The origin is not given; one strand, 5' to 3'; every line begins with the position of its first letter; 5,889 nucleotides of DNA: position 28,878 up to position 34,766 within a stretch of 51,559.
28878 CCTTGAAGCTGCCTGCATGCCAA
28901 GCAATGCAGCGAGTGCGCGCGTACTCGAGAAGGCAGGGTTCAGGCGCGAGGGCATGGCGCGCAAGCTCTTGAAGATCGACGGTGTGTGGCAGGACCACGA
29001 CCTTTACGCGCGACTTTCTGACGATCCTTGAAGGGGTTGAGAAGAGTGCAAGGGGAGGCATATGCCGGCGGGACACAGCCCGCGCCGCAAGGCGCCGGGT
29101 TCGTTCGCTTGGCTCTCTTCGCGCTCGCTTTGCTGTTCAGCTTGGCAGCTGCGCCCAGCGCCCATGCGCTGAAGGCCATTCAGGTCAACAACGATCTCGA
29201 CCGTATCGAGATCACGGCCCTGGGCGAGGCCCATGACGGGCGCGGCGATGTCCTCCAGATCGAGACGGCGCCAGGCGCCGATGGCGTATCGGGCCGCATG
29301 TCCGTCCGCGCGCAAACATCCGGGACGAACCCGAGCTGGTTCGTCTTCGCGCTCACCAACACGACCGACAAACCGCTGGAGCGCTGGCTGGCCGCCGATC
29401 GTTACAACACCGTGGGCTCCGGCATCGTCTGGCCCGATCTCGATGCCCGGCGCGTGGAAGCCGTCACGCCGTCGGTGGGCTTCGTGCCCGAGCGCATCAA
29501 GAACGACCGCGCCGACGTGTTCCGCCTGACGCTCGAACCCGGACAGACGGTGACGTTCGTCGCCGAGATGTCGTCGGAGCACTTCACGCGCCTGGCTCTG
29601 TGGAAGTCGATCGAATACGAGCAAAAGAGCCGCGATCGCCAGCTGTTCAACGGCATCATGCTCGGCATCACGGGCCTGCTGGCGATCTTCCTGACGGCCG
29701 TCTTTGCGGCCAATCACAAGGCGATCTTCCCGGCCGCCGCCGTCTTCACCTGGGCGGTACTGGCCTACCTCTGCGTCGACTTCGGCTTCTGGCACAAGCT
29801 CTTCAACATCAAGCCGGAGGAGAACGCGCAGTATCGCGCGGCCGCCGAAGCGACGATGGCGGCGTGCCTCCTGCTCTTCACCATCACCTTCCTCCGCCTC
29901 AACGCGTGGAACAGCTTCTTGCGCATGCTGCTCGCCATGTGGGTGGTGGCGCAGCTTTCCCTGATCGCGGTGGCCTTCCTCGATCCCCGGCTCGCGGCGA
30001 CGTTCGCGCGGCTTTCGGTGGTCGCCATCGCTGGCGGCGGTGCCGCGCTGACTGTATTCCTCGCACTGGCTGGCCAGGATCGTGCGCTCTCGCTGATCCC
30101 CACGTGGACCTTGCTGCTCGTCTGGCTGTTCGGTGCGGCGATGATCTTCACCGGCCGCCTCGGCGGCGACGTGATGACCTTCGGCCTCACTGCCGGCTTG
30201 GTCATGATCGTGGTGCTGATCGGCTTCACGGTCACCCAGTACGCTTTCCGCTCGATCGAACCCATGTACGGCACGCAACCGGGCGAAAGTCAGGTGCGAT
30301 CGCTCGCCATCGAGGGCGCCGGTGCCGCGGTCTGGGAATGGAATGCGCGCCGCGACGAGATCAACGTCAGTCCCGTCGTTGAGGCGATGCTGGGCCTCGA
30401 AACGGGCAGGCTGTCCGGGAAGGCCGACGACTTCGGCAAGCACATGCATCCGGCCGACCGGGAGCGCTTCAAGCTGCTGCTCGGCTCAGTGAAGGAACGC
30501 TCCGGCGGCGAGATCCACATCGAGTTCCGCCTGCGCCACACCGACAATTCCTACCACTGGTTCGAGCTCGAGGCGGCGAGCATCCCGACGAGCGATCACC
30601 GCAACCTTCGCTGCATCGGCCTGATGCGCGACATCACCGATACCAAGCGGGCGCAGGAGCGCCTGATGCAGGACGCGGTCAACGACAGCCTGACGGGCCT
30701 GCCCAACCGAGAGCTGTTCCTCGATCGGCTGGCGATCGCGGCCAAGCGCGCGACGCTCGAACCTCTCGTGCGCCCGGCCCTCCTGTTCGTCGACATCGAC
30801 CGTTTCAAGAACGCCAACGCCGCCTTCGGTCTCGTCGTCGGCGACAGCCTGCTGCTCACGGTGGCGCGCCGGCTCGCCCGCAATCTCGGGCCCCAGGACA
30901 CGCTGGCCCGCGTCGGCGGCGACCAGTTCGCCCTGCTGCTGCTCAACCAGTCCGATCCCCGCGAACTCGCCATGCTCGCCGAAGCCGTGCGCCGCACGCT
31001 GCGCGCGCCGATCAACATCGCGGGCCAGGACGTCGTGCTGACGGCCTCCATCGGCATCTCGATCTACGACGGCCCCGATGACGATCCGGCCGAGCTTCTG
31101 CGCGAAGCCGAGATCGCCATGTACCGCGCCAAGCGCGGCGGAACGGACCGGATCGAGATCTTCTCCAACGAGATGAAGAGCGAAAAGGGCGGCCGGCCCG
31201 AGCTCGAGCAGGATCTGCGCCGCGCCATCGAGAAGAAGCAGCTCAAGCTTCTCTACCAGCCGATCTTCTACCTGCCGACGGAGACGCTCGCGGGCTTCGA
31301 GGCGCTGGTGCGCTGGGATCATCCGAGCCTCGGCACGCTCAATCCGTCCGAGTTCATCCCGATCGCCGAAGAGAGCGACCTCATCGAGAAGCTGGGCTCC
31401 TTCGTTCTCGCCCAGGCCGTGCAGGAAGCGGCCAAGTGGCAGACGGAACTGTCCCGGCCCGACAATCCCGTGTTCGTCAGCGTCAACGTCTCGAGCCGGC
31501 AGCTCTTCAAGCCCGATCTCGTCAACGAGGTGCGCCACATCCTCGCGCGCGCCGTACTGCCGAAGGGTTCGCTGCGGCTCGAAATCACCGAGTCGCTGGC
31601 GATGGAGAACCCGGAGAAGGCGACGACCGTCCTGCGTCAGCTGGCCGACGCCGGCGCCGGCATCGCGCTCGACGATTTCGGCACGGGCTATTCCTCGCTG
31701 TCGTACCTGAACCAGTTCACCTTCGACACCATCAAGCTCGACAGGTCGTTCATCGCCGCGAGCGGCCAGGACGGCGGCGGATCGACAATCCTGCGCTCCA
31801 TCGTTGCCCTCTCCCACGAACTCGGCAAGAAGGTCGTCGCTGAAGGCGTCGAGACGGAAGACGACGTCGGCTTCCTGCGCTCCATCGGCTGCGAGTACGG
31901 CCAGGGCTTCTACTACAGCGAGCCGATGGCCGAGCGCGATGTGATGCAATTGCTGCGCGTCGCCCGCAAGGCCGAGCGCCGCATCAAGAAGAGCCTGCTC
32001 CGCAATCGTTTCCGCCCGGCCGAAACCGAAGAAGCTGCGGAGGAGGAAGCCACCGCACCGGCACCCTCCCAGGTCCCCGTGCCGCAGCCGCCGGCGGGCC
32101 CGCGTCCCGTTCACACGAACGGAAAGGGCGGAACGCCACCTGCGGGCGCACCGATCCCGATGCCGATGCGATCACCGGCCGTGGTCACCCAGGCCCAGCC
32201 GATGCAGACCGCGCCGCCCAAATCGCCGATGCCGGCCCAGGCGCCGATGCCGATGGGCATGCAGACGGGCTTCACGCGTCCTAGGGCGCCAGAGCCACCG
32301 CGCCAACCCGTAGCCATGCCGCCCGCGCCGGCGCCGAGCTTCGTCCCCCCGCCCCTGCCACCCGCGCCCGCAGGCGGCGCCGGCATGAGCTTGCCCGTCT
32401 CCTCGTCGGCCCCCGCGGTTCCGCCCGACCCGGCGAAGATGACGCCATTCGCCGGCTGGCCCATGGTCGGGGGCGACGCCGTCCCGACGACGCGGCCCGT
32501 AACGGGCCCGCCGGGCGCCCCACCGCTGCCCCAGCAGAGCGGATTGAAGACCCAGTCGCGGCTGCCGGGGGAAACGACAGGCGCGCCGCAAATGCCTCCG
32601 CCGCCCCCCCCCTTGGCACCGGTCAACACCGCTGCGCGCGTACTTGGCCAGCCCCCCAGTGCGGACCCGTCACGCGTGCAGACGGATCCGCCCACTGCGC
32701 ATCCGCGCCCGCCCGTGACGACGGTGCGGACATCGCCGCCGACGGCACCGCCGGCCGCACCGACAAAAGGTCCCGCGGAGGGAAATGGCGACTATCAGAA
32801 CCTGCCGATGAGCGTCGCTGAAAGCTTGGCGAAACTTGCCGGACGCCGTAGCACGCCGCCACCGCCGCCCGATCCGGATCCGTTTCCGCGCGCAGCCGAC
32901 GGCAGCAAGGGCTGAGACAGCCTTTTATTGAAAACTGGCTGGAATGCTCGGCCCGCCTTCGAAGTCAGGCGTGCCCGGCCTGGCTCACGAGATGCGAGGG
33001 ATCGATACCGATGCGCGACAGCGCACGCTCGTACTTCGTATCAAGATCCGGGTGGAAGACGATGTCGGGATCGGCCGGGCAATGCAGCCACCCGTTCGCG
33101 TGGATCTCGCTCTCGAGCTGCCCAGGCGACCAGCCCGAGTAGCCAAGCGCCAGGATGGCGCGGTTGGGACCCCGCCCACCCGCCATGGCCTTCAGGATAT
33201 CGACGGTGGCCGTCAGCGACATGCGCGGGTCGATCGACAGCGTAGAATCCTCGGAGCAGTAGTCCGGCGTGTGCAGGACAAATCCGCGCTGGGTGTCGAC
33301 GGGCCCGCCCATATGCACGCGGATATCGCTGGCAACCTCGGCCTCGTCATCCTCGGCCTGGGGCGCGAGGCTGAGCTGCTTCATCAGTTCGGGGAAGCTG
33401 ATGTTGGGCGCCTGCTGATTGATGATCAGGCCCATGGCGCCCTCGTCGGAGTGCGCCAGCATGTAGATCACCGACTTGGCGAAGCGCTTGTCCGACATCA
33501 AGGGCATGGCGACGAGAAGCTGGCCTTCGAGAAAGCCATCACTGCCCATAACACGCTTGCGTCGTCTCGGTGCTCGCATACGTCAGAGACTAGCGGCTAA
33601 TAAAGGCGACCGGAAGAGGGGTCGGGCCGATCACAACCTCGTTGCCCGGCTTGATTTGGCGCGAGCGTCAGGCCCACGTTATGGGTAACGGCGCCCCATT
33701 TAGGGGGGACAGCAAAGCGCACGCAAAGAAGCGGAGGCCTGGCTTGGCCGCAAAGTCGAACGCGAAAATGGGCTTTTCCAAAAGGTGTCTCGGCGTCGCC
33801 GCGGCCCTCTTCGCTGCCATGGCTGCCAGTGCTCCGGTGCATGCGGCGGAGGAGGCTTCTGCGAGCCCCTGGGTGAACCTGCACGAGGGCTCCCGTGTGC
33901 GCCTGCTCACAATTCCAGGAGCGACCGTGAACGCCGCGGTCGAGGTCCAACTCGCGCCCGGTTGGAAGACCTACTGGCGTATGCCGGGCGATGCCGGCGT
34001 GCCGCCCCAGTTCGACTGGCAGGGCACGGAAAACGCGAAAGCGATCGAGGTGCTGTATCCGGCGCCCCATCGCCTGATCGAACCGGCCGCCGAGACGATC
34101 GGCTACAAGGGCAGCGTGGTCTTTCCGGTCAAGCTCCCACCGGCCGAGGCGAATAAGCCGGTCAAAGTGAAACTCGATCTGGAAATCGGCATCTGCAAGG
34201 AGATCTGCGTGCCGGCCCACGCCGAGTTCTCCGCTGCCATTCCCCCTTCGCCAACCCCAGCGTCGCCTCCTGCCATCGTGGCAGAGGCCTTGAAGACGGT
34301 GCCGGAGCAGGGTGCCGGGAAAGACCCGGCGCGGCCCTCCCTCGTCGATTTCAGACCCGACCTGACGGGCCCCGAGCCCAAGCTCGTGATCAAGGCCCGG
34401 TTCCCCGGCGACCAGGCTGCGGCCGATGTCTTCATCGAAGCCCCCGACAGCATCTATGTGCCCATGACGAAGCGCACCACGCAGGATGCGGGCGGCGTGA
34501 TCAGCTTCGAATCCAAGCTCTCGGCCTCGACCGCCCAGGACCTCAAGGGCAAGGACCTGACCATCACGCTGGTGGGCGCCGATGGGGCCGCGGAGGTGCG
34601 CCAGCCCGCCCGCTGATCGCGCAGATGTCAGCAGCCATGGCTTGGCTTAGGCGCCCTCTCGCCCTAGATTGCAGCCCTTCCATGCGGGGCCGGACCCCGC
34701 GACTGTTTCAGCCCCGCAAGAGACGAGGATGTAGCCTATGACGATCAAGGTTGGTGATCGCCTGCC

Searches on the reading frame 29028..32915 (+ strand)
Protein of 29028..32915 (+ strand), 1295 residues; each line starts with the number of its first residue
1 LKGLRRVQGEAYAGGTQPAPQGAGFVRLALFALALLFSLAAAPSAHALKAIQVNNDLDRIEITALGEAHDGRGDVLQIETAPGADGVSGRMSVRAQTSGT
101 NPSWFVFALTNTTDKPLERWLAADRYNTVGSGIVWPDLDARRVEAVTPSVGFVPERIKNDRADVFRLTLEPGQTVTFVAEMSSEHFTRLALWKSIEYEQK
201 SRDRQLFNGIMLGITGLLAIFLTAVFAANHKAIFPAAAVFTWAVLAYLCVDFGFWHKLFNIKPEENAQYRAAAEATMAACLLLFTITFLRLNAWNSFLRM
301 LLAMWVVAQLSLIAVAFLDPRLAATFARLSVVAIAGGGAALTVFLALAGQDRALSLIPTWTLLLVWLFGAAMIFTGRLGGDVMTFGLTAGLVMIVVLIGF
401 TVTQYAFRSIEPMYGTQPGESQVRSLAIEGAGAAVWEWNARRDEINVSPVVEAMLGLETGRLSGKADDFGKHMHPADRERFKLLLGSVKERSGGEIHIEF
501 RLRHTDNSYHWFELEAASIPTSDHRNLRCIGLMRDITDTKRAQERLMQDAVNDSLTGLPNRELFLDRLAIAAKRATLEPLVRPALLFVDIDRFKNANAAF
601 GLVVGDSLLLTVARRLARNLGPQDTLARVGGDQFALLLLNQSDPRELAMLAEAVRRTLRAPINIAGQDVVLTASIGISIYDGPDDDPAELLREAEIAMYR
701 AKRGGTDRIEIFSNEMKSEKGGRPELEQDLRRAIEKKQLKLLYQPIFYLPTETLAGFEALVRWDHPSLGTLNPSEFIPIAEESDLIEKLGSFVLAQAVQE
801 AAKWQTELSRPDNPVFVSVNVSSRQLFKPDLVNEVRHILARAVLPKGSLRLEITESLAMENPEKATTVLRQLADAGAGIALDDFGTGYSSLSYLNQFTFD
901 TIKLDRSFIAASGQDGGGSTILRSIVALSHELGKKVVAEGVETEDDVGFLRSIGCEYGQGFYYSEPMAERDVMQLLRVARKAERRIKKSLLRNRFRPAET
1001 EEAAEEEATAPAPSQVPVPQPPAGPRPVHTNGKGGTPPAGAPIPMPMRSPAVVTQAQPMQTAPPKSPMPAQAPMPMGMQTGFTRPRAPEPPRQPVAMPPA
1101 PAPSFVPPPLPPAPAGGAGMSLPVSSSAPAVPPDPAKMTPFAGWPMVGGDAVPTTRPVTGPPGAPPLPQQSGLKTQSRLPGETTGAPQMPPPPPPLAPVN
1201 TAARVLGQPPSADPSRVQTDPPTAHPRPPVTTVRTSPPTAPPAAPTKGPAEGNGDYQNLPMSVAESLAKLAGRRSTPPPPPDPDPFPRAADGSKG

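Call 32: search_protein_families(library=pfam, proteins=[window:29028-32915:+], max_evalue=0.001)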
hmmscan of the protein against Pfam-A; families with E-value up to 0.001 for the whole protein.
window:29028-32915:+ (1295 aa): 6 families
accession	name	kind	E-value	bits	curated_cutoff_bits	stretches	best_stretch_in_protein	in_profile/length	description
PF00563.25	EAL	-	1.7e-74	250.6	31.3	1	728-966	2-236/236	EAL domain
PF00990.26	GGDEF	-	1.5e-38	132.5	23.8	1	551-707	2-160/161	Diguanylate cyclase, GGDEF domain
PF08447.18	PAS_3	-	3.3e-12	46.9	25.6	1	445-532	2-88/89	PAS fold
PF07695.17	7TMR-DISM_7TM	-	4.4e-10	40.3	29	1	205-402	2-202/205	7TM diverse intracellular signalling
PF13426.13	PAS_9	-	0.00011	22.9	27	1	445-538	14-103/103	PAS domain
PF00989.32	PAS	-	0.00038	20.9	22.6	1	426-536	5-113/113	PAS fold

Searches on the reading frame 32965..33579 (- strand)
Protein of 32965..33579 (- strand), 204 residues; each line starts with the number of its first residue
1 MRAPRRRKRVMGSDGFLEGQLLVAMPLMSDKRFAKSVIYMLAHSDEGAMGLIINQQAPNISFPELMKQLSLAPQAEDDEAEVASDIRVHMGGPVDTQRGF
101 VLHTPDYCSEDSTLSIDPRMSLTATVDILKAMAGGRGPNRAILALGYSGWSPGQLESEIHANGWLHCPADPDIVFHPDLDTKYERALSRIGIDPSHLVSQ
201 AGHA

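Call 31: search_protein_families(library=pfam, proteins=[window:32965-33579:-], max_evalue=0.001)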
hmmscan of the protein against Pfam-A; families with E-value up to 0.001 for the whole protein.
window:32965-33579:- (204 aa): 1 family
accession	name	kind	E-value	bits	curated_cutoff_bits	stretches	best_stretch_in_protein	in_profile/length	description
PF02622.21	DUF179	-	8.8e-48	162.7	27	1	26-191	1-157/157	AlgH-like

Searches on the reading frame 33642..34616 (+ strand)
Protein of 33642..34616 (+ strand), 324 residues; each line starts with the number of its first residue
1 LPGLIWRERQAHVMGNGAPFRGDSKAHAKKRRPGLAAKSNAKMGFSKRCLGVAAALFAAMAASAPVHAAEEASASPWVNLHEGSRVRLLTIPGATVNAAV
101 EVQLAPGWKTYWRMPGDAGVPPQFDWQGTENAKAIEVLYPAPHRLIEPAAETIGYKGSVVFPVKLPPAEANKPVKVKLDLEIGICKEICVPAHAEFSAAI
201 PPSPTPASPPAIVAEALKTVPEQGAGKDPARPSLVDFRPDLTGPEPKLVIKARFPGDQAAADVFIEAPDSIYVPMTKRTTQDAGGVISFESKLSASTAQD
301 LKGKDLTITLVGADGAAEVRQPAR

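Call 31: search_protein_families(library=pfam, proteins=[window:33642-34616:+], max_evalue=0.001)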
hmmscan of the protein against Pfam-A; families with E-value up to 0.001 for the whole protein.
window:33642-34616:+ (324 aa): 1 family
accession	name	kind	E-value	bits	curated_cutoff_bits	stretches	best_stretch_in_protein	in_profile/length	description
PF11412.14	DsbD_N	-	2.3e-20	73.2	25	1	90-198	14-116/119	Thiol:disulfide interchange protein DsbD, N-terminal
